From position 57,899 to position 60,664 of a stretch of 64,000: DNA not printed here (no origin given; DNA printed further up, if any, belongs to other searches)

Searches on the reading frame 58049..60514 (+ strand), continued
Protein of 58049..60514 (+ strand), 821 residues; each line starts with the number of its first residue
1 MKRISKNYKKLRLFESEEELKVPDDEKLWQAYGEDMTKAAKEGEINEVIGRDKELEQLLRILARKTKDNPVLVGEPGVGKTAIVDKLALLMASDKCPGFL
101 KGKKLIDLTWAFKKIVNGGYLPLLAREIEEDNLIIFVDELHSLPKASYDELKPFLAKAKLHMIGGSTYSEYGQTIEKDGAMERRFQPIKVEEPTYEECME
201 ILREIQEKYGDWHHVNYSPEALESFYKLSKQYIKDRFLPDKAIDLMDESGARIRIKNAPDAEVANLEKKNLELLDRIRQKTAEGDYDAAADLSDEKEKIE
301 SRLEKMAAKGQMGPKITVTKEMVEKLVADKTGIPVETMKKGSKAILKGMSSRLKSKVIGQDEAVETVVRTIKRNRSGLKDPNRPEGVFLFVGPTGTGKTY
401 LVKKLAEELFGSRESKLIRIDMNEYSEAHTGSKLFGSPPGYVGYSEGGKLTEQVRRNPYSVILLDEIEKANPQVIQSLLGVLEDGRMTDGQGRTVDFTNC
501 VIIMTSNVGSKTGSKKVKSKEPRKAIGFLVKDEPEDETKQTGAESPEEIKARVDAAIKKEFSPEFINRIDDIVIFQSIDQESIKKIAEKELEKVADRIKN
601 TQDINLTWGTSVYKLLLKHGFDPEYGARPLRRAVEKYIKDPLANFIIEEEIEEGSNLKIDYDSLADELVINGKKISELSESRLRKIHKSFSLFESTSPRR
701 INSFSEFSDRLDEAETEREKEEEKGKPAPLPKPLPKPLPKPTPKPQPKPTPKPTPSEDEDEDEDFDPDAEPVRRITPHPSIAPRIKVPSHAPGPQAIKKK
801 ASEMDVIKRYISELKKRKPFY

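Call 19: find_encoding_contigs(protein=P0011, flank=10000, max_places=3)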
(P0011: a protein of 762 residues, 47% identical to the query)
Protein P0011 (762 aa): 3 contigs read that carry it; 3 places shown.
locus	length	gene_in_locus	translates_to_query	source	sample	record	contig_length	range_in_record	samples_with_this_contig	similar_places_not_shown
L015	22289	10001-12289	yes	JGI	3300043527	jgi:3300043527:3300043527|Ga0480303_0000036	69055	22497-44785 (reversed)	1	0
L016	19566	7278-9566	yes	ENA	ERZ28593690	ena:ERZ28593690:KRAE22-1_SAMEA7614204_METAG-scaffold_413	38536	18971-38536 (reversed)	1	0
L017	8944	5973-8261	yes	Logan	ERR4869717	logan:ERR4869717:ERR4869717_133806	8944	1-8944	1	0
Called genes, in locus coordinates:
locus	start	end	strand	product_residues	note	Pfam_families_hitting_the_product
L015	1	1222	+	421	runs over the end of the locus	-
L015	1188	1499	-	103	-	-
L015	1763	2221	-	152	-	-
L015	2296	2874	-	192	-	-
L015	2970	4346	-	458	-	-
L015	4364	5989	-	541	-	PF19141:DUF5824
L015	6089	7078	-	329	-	-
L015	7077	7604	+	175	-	-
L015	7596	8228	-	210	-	-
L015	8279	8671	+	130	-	-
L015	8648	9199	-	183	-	PF05118:Asp_Arg_Hydrox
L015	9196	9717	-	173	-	-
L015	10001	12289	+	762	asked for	PF13191:AAA_16 (weak), PF00004:AAA (weak), PF17871:AAA_lid_9, PF00158:Sigma54_activat (weak), PF07724:AAA_2, PF00004:AAA, PF07728:AAA_5, PF10431:ClpB_D2-small, +8 more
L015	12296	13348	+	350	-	-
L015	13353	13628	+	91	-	-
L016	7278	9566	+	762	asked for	PF13191:AAA_16 (weak), PF00004:AAA (weak), PF17871:AAA_lid_9, PF00158:Sigma54_activat (weak), PF07724:AAA_2, PF00004:AAA, PF07728:AAA_5, PF10431:ClpB_D2-small, +8 more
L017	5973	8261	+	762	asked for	PF13191:AAA_16 (weak), PF00004:AAA (weak), PF17871:AAA_lid_9, PF00158:Sigma54_activat (weak), PF07724:AAA_2, PF00004:AAA, PF07728:AAA_5, PF10431:ClpB_D2-small, +8 more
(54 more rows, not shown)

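Call 40: search_protein_families(library=ncbifam, proteins=[window:58049-60511:+], max_evalue=0.001)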
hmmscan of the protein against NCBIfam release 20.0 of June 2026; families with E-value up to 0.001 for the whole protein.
window:58049-60511:+ (821 aa): 28 families (the best 25 are shown)
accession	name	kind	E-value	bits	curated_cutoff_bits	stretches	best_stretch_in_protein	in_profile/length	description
TIGR03346.1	chaperone_ClpB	equivalog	7.1e-186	620.1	1232.1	2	279-662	491-846/853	ATP-dependent chaperone ClpB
TIGR02639.1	ClpA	equivalog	1.3e-167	559.2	993.15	1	20-660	159-733/734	ATP-dependent Clp protease ATP-binding subunit ClpA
TIGR03345.1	VI_ClpV1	equivalog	1.2e-154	516.8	884.95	2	267-654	476-843/852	type VI secretion system ATPase TssH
NF008118.0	PRK10865.1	equivalog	7.9e-153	510.4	1417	3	315-512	528-724/857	ATP-dependent chaperone ClpB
NF033606.1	heat_AAA_ClpK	exception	1.2e-144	483.5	1900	1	29-675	265-912/949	heat shock survival AAA family ATPase ClpK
NF033607.0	disagg_AAA_ClpG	exception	2.5e-139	465.8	1900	1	30-663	245-878/932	AAA family protein disaggregase ClpG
NF008263.0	PRK11034.1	equivalog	9.2e-122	407.4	1350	2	315-673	418-747/758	ATP-dependent Clp protease ATP-binding subunit ClpA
NF003745.1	PRK05342.1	equivalog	4.3e-13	48.9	359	1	495-651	235-389/418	ATP-dependent Clp protease ATP-binding subunit ClpX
TIGR03499.1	FlhF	equivalog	2.4e-10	40.9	174.15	1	269-418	90-234/286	flagellar biosynthesis GTPase FlhF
TIGR00764.1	lon_rel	equivalog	5.6e-09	35.1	516.6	0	350-409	13-61/608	ATP-dependent protease LonB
TIGR00382.1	clpX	equivalog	1.3e-08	34.3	370.75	1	509-648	254-392/414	ATP-dependent protease ATP-binding subunit ClpX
TIGR02928.1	TIGR02928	subfamily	2.7e-08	33.1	181.3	0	356-416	16-71/366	orc1/cdc6 family replication initiation protein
NF009067.0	PRK12402.1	equivalog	1e-07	31.2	317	0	354-422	14-74/340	replication factor C small subunit 2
NF001679.0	PRK00440.1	equivalog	5.1e-07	29.1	303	0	378-413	34-67/322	replication factor C small subunit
NF003229.0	PRK04195.1-5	equivalog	1.4e-06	27.4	280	0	356-409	18-68/413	replication factor C large subunit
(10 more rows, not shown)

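Call 42: search_solved_structures(query=window:58049-60511:+, max_evalue=1e-50, show_alignments=1)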
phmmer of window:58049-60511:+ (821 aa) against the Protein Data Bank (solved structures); distinct sequences matched with E-value up to 1e-50: 50.
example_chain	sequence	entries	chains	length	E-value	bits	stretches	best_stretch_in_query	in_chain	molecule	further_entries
3j3t_A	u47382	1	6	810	8.6e-151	507.2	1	32-662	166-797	Negative regulator of genetic competence ClpC/MecB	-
3j3s_A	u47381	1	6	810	8.6e-151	507.2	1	32-662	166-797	Negative regulator of genetic competence ClpC/MecB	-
7abr_A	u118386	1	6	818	4.2e-150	505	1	32-662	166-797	Negative regulator of genetic competence ClpC/MecB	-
3j3r_A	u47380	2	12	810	4.6e-150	504.9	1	32-662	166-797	Negative regulator of genetic competence ClpC/MecB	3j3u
9if4_A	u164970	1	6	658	1.2e-149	503.5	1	31-663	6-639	ATP-dependent Clp protease ATP-binding subunit ClpC1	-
8a8u_A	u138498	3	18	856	1.2e-149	503.4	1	27-663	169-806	ATP-dependent Clp protease ATP-binding subunit ClpC1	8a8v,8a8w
8xon_S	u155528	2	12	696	8.6e-148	497.3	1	23-662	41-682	NDP-hexose 4-ketoreductase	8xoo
8ycx_A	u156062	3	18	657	1.8e-147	496.3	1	31-663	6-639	ATP-dependent Clp protease ATP-binding subunit ClpC1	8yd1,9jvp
29hb_b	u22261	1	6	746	1.9e-146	492.9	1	29-650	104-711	ATP-dependent Clp protease, ATP-binding subunit ClpE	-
6em8_A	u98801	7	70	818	1.3e-145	490.1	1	31-663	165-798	ATP-dependent Clp protease ATP-binding subunit ClpC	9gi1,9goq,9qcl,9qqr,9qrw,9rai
6em9_A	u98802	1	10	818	1.8e-145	489.7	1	31-663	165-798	ATP-dependent Clp protease ATP-binding subunit ClpC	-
1qvr_A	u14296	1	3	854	5.7e-144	484.7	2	247-661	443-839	ClpB protein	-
6og3_E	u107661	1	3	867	1.1e-138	467.2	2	309-511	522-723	Hyperactive disaggregase ClpB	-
6oax_C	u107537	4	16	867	1.2e-138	467.1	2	309-511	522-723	Hyperactive disaggregase ClpB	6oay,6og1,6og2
4d2q_A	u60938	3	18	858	2.1e-138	466.3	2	313-511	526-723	CLPB | CHAPERONE PROTEIN CLPB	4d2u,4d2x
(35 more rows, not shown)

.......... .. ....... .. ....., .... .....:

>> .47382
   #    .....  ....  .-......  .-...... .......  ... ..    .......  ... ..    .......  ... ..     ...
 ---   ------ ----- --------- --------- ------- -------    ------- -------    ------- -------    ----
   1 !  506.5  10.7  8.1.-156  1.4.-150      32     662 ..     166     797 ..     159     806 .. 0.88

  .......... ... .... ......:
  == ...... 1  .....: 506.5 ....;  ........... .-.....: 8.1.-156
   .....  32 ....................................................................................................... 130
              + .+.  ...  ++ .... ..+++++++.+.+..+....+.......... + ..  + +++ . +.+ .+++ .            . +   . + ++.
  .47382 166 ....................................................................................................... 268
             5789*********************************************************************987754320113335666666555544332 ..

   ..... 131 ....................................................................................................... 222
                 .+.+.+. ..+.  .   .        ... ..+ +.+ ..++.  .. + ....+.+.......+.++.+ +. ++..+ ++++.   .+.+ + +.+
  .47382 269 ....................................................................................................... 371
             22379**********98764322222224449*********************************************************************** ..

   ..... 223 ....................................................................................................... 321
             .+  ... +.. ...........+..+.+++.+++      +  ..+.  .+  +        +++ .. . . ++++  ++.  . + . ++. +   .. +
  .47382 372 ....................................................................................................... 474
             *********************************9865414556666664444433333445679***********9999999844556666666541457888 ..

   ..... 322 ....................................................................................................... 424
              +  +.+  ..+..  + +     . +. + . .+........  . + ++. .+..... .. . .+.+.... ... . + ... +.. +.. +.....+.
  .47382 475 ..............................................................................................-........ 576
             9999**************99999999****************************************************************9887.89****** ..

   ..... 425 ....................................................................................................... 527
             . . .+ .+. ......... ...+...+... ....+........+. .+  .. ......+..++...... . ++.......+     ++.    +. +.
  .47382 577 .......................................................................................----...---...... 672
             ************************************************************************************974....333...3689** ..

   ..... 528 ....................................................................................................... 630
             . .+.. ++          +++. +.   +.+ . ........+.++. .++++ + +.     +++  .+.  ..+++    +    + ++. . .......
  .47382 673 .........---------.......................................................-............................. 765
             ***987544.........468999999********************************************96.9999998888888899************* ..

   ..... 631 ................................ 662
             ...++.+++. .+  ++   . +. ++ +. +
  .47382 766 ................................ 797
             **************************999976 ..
